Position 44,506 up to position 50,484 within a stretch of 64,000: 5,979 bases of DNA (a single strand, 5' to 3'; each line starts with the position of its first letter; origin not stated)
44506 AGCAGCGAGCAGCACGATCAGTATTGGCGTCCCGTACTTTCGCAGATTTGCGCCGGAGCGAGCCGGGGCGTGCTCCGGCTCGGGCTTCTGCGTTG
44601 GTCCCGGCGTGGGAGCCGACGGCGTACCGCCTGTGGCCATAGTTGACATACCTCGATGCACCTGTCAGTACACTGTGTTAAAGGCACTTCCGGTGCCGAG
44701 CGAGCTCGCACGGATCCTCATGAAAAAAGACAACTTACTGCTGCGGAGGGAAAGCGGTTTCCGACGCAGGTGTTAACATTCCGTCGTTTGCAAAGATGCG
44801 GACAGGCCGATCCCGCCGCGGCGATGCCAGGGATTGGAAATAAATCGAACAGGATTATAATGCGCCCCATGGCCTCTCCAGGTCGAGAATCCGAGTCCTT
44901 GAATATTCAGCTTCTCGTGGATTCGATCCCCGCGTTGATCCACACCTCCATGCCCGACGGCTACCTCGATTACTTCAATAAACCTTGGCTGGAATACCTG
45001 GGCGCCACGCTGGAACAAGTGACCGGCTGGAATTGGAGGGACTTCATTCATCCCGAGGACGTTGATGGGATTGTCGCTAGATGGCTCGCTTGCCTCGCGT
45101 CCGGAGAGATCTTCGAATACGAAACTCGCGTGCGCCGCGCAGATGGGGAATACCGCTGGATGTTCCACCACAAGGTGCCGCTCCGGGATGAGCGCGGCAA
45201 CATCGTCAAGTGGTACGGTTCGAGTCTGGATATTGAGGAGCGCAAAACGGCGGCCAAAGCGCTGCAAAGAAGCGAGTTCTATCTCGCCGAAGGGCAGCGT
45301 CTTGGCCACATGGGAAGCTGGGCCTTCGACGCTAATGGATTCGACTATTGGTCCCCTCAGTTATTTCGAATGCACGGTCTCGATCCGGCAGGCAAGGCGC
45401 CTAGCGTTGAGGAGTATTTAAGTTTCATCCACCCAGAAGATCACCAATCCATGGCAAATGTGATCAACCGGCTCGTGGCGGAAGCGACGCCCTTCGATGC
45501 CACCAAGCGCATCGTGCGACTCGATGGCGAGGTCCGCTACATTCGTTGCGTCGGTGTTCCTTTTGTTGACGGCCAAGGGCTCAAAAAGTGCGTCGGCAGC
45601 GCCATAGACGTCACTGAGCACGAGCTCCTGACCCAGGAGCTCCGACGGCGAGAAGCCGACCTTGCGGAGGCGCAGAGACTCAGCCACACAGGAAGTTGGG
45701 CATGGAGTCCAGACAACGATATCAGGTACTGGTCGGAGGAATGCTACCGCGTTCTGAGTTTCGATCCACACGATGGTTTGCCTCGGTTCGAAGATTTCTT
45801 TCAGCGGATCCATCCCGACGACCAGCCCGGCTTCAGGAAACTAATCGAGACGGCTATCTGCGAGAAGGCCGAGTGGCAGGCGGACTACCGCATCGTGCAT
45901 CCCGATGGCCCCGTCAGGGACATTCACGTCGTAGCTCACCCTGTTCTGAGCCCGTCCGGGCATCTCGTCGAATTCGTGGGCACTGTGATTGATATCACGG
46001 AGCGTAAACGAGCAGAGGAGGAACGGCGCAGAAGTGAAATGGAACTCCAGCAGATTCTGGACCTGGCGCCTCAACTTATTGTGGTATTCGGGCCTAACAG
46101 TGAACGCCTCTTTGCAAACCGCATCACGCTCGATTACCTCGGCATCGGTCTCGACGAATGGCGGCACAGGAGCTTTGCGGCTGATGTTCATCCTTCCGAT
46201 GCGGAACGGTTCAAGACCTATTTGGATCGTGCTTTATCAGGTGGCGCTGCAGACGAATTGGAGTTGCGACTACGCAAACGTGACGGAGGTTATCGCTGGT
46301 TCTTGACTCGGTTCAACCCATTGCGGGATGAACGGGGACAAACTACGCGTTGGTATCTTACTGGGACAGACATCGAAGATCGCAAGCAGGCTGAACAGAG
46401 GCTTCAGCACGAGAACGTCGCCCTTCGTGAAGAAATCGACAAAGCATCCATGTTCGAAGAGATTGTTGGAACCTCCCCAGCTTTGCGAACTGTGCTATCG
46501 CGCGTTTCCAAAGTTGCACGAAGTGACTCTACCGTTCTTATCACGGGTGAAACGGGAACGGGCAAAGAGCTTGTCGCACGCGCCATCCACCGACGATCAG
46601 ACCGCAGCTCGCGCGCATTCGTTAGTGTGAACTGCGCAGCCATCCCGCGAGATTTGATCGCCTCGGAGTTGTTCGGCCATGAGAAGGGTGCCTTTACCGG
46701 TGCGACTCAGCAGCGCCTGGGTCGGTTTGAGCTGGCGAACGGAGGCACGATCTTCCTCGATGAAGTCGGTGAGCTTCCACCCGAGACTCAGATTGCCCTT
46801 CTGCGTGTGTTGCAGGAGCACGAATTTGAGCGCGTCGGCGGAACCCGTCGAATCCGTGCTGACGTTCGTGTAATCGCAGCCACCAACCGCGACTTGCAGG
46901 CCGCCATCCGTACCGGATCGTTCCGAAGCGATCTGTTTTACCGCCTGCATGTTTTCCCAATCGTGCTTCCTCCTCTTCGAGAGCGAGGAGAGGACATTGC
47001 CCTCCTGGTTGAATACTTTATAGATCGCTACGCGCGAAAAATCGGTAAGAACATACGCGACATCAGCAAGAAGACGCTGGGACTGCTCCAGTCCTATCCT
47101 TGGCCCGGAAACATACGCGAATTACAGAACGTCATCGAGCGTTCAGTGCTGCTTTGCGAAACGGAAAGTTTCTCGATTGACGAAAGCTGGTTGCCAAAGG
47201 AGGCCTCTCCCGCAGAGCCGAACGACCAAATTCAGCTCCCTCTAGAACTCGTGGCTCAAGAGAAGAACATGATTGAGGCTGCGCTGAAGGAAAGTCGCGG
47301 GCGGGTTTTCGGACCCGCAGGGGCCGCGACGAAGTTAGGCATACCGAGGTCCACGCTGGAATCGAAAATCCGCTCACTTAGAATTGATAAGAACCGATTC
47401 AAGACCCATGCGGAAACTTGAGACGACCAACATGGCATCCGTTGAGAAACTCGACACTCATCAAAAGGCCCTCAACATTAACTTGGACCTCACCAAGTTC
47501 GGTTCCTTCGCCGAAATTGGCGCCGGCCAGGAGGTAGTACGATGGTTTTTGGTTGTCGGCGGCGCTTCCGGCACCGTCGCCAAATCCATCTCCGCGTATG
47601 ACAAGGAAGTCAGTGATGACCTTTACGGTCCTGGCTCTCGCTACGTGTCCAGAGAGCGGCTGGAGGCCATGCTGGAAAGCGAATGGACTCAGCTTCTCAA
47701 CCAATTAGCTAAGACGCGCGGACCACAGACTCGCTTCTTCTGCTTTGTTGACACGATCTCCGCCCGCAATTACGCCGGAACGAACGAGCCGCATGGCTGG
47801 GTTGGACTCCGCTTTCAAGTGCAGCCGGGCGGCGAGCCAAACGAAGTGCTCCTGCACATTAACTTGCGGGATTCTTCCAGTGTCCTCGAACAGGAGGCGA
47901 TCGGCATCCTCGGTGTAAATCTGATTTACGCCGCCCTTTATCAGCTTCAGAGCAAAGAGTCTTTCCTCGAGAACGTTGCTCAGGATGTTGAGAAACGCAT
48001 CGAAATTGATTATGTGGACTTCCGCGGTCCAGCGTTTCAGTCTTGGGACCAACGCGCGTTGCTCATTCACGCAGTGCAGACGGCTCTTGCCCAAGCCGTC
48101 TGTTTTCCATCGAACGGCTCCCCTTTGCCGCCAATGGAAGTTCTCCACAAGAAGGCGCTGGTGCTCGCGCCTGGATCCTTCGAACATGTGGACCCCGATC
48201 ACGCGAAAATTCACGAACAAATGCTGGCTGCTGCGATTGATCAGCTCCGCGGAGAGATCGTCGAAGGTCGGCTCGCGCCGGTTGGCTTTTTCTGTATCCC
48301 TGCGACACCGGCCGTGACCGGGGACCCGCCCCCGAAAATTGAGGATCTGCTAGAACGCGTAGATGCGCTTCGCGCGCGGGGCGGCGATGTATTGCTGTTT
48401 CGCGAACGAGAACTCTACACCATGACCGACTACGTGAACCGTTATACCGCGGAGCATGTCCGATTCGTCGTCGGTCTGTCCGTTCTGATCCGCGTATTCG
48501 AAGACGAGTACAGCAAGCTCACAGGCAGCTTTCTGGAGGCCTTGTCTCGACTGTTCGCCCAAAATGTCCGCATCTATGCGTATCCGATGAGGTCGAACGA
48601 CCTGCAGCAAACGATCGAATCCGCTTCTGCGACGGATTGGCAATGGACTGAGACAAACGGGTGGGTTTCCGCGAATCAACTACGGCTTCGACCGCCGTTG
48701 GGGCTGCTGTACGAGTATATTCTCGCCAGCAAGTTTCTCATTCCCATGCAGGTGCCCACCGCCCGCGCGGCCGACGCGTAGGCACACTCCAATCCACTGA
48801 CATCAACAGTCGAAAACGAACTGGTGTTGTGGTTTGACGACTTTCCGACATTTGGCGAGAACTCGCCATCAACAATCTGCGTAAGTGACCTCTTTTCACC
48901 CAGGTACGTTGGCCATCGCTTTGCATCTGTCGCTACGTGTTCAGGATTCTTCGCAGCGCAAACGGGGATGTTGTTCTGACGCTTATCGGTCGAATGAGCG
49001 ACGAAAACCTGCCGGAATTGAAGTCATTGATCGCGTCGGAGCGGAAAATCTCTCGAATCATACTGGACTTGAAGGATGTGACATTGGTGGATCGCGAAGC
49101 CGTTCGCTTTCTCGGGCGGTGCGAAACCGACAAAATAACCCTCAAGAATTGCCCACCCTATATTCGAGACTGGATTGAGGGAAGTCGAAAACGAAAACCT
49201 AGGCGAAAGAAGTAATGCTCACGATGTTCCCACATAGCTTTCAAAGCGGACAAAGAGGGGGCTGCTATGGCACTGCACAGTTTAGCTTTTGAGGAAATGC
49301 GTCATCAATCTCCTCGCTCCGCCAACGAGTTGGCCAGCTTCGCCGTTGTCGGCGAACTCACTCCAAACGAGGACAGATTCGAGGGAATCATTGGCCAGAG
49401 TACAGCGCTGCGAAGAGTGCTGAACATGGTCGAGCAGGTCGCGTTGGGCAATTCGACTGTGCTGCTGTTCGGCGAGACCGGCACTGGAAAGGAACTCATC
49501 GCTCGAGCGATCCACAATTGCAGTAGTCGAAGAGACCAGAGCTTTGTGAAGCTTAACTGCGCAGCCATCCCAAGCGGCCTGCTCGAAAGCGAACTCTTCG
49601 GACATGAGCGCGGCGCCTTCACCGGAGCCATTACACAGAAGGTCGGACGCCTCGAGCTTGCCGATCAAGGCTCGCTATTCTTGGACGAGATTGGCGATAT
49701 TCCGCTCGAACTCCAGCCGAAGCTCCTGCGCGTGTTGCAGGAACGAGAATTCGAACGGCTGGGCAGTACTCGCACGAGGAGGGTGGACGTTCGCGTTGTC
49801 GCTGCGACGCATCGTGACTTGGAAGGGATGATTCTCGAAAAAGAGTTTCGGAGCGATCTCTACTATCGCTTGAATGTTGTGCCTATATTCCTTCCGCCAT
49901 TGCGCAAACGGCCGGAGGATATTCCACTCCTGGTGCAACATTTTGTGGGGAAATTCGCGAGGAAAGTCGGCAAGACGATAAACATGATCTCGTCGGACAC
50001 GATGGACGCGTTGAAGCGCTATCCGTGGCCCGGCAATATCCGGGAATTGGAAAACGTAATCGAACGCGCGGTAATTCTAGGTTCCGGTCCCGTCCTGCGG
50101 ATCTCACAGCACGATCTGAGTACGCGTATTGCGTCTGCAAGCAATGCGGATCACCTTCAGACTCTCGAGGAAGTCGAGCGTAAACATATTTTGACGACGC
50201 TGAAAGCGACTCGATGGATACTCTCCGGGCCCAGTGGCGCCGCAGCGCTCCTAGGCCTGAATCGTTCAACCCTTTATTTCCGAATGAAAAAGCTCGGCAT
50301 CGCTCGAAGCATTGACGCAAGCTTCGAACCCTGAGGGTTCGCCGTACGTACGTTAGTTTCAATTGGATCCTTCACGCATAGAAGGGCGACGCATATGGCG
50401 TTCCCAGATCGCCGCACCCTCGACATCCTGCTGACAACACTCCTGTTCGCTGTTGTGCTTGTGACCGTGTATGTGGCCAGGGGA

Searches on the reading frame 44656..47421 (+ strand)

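Call 61: search_protein_families(library=pfam, proteins=[window:44656-47421:+], max_evalue=0.0001)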
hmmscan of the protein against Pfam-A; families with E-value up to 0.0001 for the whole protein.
window:44656-47421:+ (921 aa): 12 families
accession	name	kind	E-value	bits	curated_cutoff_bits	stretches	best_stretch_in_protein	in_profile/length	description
PF00158.32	Sigma54_activat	-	1.4e-72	243.2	20.2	1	603-769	1-167/168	Sigma-54 interaction domain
PF08447.18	PAS_3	-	8.6e-64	212.3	25.6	4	106-188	3-87/89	PAS fold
PF08448.16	PAS_4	-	1.1e-42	145.1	23.1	2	468-578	1-110/110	PAS fold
PF00989.32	PAS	-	7.7e-34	116.5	22.6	3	336-447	3-113/113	PAS fold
PF13426.13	PAS_9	-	1.4e-28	99.7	27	2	98-194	7-102/103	PAS domain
PF25601.1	AAA_lid_14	-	2.8e-24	85.2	27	1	775-856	1-80/87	AAA+ ATPase lid domain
PF14532.12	Sigma54_activ_2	-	1.6e-19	71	25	1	604-774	1-138/138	Sigma-54 interaction domain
PF07728.20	AAA_5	-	1.6e-09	38.3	22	1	627-745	2-123/139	AAA domain (dynein-related subfamily)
PF00004.35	AAA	-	2.7e-06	28.3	21.2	1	627-753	1-120/131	ATPase family associated with various cellular activities (AAA)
PF13191.12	AAA_16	-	3.4e-06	28.1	32.6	1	605-721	4-122/167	AAA ATPase domain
PF02954.25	HTH_8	-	1.6e-05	25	22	1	868-906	5-40/42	Bacterial regulatory protein, Fis family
PF07726.17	AAA_3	-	3.4e-05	24.2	27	1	627-744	2-111/131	ATPase family associated with various cellular activities (AAA)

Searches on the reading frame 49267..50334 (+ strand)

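Call 61: search_protein_families(library=pfam, proteins=[window:49267-50334:+], max_evalue=0.0001)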
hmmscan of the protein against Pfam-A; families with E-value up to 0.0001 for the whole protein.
window:49267-50334:+ (355 aa): 7 families
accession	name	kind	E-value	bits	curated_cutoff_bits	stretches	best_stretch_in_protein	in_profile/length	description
PF00158.32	Sigma54_activat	-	2e-72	242.8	20.2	1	41-207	1-167/168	Sigma-54 interaction domain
PF25601.1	AAA_lid_14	-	2.1e-26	92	27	1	213-295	1-81/87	AAA+ ATPase lid domain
PF14532.12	Sigma54_activ_2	-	3e-19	70.1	25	1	42-212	1-138/138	Sigma-54 interaction domain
PF02954.25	HTH_8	-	4.3e-09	36.4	22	1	299-343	1-42/42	Bacterial regulatory protein, Fis family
PF07728.20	AAA_5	-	2.4e-06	28.1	22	1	65-184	2-124/139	AAA domain (dynein-related subfamily)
PF01078.27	Mg_chelatase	-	7.3e-06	26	20.3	0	39-85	3-45/207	Magnesium chelatase, subunit ChlI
PF13191.12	AAA_16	-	0.0001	23.3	32.6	0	42-124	3-75/167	AAA ATPase domain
